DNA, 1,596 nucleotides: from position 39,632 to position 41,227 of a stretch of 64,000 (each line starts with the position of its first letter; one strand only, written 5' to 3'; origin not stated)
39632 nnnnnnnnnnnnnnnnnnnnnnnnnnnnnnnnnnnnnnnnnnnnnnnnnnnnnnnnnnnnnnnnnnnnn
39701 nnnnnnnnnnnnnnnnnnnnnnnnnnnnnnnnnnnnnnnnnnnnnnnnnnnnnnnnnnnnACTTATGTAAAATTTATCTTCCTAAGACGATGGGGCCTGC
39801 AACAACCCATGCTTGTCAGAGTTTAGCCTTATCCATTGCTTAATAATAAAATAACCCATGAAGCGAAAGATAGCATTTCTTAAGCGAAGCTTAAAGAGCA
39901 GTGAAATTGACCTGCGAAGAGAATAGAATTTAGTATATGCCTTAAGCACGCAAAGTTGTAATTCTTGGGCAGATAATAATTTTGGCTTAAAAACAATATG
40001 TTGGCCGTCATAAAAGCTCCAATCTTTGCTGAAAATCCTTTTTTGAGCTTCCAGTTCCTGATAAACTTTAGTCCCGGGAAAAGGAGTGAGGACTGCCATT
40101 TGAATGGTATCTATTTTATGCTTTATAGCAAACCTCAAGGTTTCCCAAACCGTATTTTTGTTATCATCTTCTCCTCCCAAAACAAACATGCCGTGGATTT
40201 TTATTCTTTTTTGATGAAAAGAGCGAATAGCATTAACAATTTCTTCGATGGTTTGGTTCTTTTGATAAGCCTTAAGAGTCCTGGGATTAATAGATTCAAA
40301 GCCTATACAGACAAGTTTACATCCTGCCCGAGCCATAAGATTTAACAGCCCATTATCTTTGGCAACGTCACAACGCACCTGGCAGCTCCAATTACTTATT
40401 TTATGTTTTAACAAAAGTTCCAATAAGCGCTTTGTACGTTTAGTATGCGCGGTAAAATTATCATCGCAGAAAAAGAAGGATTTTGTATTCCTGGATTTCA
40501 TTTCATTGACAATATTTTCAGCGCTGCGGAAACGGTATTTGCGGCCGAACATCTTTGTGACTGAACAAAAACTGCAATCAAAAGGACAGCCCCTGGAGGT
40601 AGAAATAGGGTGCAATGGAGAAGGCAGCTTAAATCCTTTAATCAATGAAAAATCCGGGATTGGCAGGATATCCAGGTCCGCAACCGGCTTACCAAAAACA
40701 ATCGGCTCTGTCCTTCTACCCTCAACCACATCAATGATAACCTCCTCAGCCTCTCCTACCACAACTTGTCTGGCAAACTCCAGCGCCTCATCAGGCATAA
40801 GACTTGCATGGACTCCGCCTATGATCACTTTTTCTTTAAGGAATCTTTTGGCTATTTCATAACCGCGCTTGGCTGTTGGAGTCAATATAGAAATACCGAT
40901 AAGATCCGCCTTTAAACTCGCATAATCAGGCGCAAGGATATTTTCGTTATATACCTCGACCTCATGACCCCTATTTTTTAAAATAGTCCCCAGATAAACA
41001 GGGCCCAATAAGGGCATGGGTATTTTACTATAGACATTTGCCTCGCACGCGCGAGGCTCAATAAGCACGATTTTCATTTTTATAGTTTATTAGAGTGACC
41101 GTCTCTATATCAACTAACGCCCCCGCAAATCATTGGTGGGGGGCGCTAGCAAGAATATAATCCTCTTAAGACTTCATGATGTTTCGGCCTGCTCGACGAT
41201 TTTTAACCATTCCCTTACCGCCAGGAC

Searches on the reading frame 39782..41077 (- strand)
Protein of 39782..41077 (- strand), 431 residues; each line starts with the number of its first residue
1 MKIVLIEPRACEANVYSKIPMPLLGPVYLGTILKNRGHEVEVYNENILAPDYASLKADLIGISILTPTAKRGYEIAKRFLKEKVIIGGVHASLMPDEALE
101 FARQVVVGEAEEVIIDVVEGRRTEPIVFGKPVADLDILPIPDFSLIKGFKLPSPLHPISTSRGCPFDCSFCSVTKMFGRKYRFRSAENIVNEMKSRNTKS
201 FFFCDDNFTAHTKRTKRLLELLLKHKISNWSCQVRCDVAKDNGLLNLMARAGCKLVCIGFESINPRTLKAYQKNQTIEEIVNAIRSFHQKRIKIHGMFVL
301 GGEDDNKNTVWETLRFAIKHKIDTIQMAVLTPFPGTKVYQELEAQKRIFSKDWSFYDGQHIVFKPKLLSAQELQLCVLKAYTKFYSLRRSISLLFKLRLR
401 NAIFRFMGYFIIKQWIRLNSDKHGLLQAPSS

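Call 14: search_protein_families(library=pfam, proteins=[window:39782-41077:-], max_evalue=0.001)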
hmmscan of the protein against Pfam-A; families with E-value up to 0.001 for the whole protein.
window:39782-41077:- (431 aa): 2 families
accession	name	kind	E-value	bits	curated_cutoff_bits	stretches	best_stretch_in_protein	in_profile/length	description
PF04055.27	Radical_SAM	-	4.9e-24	85.8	29.5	1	158-317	1-166/166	Radical SAM superfamily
PF02310.24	B12-binding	-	3.6e-11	43.4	32.1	1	22-114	13-117/121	B12 binding domain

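Call 54: search_protein_families(library=ncbifam, proteins=[window:39782-41077:-], max_evalue=0.001)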
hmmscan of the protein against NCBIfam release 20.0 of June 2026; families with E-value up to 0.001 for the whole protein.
window:39782-41077:- (431 aa): 26 families (the best 25 are shown)
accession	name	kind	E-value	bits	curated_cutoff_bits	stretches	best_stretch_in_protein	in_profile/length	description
TIGR02026.1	BchE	equivalog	2.2e-40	139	481.35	1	158-396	197-439/497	magnesium-protoporphyrin IX monomethyl ester anaerobic oxidative cyclase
TIGR03471.1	HpnJ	equivalog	3.1e-40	138.5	577.6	1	153-391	195-439/472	hopanoid biosynthesis associated radical SAM protein HpnJ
TIGR04072.2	rSAM_ladder_B12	equivalog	7.1e-34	117.2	360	1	70-350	87-374/443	lipid biosynthesis B12-binding/radical SAM protein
NF050148.1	rSAM_ApyD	equivalog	5.9e-29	100.9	750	1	129-374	172-417/645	RiPP biosynthesis radical SAM protein ApyD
TIGR04367.1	HpnR_B12_rSAM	equivalog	7.6e-29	100.6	650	1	154-367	185-396/490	hopanoid C-3 methylase HpnR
TIGR04479.1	bcpD_PhpK_rSAM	subfamily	1.8e-28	99.2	600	1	155-327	241-416/504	PhpK family radical SAM P-methyltransferase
TIGR04013.1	B12_SAM_MJ_1487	hypoth_equivalog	4.4e-27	94.9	251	1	42-340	29-355/382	TIGR04013 family B12-binding domain/radical SAM domain-containing protein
TIGR04014.1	B12_SAM_MJ_0865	equivalog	9e-23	80.7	360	1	158-341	163-357/434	methyl-coenzyme M reductase glutamine C-methyltransferase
NF038361.1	rSAM_Sden_1168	equivalog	3.1e-20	72.3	575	1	157-341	284-472/560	Sden_1168 family B12-binding radical SAM P-methyltransferase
NF033070.1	rSAM_AprD4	equivalog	8.9e-18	64.4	500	1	85-373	122-420/456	AprD4 family radical SAM diol-dehydratase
TIGR04295.1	B12_rSAM_oligo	hypoth_equivalog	7.4e-17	61.1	400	1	158-341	203-383/422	TIGR04295 family B12-binding domain-containing radical SAM protein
TIGR04385.1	B12_rSAM_cofa1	equivalog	4.2e-15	55.9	450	1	158-349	198-401/438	B12 lower ligand biosynthesis radical SAM protein BzaD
NF045585.1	rSAM_slr0320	equivalog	1.2e-11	43.9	775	1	158-289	238-376/511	photosystem II high light acclimation radical SAM protein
NF040546.1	rSAM_CUAEP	equivalog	1.2e-10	40.8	500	1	160-300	176-321/468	CUAEP/CCAEP-tail radical SAM (seleno)protein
TIGR03975.1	rSAM_ocin_1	subfamily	3.8e-10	38.9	281.85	1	122-294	221-404/606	RiPP maturation radical SAM C-methyltransferase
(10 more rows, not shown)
